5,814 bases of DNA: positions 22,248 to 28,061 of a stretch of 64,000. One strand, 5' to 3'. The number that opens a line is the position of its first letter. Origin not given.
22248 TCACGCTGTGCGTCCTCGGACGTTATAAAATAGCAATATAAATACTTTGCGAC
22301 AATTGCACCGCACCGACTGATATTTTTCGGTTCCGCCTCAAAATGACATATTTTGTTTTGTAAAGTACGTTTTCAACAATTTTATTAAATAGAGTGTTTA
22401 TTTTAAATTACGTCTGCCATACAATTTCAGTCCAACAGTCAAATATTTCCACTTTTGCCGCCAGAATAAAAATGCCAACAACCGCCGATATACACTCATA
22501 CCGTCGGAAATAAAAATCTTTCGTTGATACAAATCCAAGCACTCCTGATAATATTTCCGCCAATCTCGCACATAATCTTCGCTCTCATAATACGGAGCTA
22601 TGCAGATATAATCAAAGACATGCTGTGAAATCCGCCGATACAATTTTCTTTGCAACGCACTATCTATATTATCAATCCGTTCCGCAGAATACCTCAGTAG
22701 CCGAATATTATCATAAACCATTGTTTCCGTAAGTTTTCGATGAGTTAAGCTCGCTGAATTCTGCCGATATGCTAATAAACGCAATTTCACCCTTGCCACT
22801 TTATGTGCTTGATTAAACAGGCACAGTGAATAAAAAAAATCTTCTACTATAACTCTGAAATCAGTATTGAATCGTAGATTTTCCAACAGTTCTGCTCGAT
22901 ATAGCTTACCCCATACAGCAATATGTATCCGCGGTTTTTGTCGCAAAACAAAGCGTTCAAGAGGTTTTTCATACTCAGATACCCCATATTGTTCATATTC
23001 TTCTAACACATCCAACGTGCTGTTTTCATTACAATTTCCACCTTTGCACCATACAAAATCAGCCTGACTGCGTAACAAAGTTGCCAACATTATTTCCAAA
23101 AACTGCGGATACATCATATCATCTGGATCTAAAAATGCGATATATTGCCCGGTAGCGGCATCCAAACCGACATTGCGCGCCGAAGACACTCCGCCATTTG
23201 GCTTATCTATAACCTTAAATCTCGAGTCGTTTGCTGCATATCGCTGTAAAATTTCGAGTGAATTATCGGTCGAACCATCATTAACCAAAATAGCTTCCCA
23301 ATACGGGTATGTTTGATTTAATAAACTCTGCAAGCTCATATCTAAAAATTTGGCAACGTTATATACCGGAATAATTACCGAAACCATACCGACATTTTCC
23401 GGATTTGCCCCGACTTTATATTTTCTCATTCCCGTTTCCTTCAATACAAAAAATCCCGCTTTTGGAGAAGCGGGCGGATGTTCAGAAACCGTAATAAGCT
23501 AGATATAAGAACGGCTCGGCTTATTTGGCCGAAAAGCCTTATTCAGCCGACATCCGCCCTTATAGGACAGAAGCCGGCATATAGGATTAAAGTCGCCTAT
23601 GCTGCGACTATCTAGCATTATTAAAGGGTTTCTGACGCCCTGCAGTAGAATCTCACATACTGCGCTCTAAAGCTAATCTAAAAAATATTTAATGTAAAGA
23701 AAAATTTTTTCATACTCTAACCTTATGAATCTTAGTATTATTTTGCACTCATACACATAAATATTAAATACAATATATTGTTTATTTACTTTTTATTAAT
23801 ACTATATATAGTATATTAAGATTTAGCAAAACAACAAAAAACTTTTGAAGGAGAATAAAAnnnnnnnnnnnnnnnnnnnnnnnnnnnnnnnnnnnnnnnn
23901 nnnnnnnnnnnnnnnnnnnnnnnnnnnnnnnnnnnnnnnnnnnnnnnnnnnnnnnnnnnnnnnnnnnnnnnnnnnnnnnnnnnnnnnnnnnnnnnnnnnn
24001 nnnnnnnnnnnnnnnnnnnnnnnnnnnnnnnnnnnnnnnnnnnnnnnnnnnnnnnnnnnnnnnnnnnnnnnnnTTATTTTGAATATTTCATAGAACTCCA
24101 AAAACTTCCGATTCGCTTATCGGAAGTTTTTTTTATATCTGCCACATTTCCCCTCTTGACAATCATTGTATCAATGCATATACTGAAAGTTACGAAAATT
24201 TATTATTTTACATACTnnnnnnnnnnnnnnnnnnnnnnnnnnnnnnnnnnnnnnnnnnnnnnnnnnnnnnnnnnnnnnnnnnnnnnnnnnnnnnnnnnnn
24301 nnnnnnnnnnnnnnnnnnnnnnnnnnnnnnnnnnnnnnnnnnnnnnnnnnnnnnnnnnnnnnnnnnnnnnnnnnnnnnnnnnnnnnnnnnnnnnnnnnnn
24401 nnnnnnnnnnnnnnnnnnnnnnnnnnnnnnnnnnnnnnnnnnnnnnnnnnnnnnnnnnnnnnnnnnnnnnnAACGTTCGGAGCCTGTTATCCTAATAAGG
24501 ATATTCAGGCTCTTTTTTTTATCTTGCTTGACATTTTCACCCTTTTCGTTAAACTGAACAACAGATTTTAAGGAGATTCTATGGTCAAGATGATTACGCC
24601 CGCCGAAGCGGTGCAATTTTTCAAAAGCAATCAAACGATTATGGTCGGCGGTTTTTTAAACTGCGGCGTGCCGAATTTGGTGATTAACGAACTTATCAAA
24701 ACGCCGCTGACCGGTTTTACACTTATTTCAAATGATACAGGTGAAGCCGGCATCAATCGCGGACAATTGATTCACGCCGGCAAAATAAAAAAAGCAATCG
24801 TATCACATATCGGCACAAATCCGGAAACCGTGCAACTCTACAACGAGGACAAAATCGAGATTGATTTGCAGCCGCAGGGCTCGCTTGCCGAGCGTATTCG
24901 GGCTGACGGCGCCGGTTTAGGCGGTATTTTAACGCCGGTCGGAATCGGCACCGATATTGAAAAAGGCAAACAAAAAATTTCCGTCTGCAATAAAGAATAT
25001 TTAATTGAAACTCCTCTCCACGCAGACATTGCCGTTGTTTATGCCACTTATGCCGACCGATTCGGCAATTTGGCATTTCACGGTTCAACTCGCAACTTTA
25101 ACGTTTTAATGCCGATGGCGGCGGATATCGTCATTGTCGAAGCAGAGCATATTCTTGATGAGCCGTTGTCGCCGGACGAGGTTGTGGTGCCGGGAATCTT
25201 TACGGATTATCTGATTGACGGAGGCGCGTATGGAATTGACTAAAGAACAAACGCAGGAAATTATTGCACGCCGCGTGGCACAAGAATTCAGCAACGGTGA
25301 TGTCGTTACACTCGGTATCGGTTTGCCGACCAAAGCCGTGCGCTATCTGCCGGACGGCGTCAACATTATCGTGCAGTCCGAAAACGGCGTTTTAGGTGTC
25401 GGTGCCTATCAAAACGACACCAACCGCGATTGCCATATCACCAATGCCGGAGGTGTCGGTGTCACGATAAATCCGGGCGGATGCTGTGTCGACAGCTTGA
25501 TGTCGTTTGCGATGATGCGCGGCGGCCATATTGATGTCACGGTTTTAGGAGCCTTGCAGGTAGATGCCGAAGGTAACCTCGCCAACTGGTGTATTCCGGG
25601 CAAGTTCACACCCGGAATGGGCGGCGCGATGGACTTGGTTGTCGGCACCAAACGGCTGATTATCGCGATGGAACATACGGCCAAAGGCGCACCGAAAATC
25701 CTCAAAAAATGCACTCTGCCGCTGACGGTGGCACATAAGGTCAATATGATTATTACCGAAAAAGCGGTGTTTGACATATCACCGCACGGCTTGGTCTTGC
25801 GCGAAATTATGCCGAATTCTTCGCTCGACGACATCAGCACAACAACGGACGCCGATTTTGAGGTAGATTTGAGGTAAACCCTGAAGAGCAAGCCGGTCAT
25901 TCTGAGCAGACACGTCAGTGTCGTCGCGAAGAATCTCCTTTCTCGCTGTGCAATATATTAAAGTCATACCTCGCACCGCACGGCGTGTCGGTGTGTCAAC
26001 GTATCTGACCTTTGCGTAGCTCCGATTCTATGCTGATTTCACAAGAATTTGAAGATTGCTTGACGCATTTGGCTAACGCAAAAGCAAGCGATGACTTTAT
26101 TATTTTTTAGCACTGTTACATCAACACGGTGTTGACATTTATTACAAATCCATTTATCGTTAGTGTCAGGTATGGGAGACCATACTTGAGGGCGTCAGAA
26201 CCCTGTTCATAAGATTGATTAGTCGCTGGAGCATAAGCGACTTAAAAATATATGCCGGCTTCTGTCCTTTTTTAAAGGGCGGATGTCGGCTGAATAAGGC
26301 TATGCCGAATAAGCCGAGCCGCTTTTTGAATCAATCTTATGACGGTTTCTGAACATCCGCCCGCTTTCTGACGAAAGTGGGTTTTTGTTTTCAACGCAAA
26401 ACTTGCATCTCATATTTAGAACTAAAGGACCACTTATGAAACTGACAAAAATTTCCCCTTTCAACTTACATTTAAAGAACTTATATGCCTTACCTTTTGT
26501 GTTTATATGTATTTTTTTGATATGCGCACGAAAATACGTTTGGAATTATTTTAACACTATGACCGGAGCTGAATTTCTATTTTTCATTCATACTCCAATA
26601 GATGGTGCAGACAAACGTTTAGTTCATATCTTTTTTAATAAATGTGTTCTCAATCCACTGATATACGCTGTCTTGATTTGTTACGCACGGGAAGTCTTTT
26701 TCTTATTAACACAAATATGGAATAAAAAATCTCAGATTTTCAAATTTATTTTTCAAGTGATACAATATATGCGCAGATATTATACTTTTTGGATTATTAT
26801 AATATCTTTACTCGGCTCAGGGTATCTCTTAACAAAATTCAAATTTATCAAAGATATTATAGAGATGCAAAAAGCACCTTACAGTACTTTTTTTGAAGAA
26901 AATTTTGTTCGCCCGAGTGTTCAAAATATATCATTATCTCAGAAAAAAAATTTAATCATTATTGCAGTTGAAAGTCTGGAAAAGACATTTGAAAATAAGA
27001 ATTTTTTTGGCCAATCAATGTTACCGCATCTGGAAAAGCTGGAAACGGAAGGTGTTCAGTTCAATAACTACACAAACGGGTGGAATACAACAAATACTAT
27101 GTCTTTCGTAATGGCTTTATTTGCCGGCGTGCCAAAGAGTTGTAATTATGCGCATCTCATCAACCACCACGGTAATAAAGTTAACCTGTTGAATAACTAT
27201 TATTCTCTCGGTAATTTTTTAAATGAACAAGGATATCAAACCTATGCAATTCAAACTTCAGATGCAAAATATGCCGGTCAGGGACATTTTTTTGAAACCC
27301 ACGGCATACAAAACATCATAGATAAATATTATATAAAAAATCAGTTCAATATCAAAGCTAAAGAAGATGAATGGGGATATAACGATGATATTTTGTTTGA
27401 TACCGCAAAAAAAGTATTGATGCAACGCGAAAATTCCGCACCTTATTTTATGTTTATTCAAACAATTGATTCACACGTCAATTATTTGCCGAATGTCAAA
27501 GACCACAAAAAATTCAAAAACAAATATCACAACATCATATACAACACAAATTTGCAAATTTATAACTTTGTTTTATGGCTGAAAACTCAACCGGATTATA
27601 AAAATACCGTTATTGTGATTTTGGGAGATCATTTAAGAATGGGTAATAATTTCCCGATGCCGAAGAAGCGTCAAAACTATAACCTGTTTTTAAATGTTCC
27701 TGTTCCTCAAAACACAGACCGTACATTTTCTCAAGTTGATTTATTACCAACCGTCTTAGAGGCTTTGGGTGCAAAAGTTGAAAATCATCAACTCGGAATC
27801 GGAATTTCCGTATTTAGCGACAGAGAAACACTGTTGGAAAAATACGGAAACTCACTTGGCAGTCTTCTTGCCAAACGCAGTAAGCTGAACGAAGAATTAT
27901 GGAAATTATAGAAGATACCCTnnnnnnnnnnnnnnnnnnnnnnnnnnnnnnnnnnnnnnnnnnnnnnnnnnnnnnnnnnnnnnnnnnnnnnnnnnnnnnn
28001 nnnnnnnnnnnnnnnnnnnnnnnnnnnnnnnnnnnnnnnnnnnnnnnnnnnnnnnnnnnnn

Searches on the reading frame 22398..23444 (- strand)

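Call 70: search_protein_families(library=pfam, proteins=[window:22398-23444:-], max_evalue=0.0001)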
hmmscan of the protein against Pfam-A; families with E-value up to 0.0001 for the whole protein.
window:22398-23444:- (348 aa): 3 families
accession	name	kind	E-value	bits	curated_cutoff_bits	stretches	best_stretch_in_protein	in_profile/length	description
PF00535.33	Glycos_transf_2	-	7.3e-39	133.8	23.3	1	22-156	1-134/168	Glycosyl transferase family 2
PF13641.12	Glyco_tranf_2_3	-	6.5e-12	46.4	27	1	21-221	3-206/230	Glycosyltransferase like family 2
PF10111.15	Glyco_tranf_2_2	-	3.7e-09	36.9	27.3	1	22-121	1-104/276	Glycosyltransferase like family 2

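Call 75: search_protein_families(library=ncbifam, proteins=[window:22398-23444:-], max_evalue=1e-10)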
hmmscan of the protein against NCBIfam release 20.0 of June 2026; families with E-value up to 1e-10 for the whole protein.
window:22398-23444:- (348 aa): 14 families
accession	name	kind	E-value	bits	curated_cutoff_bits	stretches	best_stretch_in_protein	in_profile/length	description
NF007482.0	PRK10073.1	equivalog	4.3e-39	134.5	423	1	19-243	6-232/334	glycosyltransferase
NF047683.1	TeichurnBiosyTuaG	equivalog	1.9e-27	96.5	400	1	20-132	7-120/252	teichuronic acid biosynthesis protein TuaG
NF053739.1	GlytfEpsEBac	equivalog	1.9e-20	73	450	1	21-242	3-218/265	glycosyltransferase EpsE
TIGR03937.1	PgaC_IcaA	equivalog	3.7e-20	72.2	422.3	1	14-126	40-153/407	poly-beta-1,6-N-acetyl-D-glucosamine synthase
NF041875.1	EPS_EpsD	equivalog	1.7e-18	67.1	370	1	21-128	1-109/325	exopolysaccharide biosynthesis glycosyltransferase EpsD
NF050050.1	ProtGlycPglI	equivalog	2.5e-17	63.2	500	1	20-197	3-175/306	GalNAc(5)-diNAcBac-PP-undecaprenol beta-1,3-glucosyltransferase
TIGR03965.1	mycofact_glyco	equivalog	1.1e-15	57.5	280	1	12-128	68-184/467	mycofactocin biosynthesis glycosyltransferase MftF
NF038302.1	EPS_HpsE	equivalog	5.7e-13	48.5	300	1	21-115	3-103/307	hormogonium polysaccharide biosynthesis glycosyltransferase HpsE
NF007453.0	PRK10018.1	equivalog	1.6e-12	47.7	382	1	19-123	6-111/280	colanic acid biosynthesis glycosyltransferase WcaA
NF041394.1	GtaseAglG_Halo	equivalog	2.1e-12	47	440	1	21-122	3-106/304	glucosyl-dolichyl phosphate glucuronosyltransferase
TIGR04283.1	glyco_like_mftF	equivalog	2.5e-12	46.9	182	1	21-126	1-99/221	TIGR04283 family arsenosugar biosynthesis glycosyltransferase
TIGR04017.1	WcaA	equivalog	5.3e-12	45.9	495.75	1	19-123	5-110/279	colanic acid biosynthesis glycosyltransferase WcaA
TIGR03111.1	glyc2_xrt_Gpos1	hypoth_equivalog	7.6e-11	41.5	363.95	0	15-120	45-153/439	TIGR03111 family XrtG-associated glycosyltransferase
NF038299.1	EPS_HpsN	equivalog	9.3e-11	41.2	425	0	20-120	2-103/317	hormogonium polysaccharide biosynthesis glycosyltransferase HpsN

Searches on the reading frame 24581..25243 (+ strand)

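Call 70: search_protein_families(library=pfam, proteins=[window:24581-25243:+], max_evalue=0.0001)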
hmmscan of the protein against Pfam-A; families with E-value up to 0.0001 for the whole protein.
window:24581-25243:+ (220 aa): 1 family
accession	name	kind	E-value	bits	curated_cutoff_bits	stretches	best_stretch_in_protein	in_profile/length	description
PF01144.29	CoA_trans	-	5e-50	170.3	23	1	6-212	3-215/217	Coenzyme A transferase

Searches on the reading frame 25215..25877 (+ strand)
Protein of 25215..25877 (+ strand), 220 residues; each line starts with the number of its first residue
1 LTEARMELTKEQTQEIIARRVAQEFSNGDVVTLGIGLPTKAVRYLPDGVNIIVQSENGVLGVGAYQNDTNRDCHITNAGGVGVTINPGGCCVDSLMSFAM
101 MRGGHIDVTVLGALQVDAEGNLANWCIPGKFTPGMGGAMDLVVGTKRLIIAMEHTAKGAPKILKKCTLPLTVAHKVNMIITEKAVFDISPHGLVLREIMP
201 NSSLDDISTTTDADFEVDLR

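Call 70: search_protein_families(library=pfam, proteins=[window:25215-25877:+], max_evalue=0.0001)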
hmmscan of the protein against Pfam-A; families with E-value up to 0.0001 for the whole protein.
window:25215-25877:+ (220 aa): 2 families
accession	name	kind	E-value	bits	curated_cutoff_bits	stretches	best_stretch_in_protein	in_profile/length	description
PF01144.29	CoA_trans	-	6e-36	124.3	23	1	15-208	2-215/217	Coenzyme A transferase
PF13336.12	AcetylCoA_hyd_C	-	8.5e-05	23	23.7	0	108-188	36-126/154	Acetyl-CoA hydrolase/transferase C-terminal domain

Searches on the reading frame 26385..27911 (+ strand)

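Call 71: search_protein_families(library=pfam, proteins=[window:26385-27911:+], max_evalue=0.0001)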
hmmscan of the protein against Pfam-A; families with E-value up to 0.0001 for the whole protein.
window:26385-27911:+ (508 aa): 1 family
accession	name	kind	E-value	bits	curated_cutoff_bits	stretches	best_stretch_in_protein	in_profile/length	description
PF00884.28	Sulfatase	-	1.4e-27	97.2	25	1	188-462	1-300/301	Sulfatase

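Call 75: search_protein_families(library=ncbifam, proteins=[window:26385-27911:+], max_evalue=1e-10)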
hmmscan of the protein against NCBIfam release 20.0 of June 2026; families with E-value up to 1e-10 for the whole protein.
window:26385-27911:+ (508 aa): 2 families
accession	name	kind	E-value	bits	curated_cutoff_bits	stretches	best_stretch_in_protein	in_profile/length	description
NF009027.0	PRK12363.1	equivalog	1.3e-36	126.5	572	1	178-480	147-459/703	phosphoglycerol transferase I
NF003000.0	PRK03776.1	equivalog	7e-31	107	574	1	133-501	110-481/763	phosphatidylglycerol--membrane-oligosaccharide glycerophosphotransferase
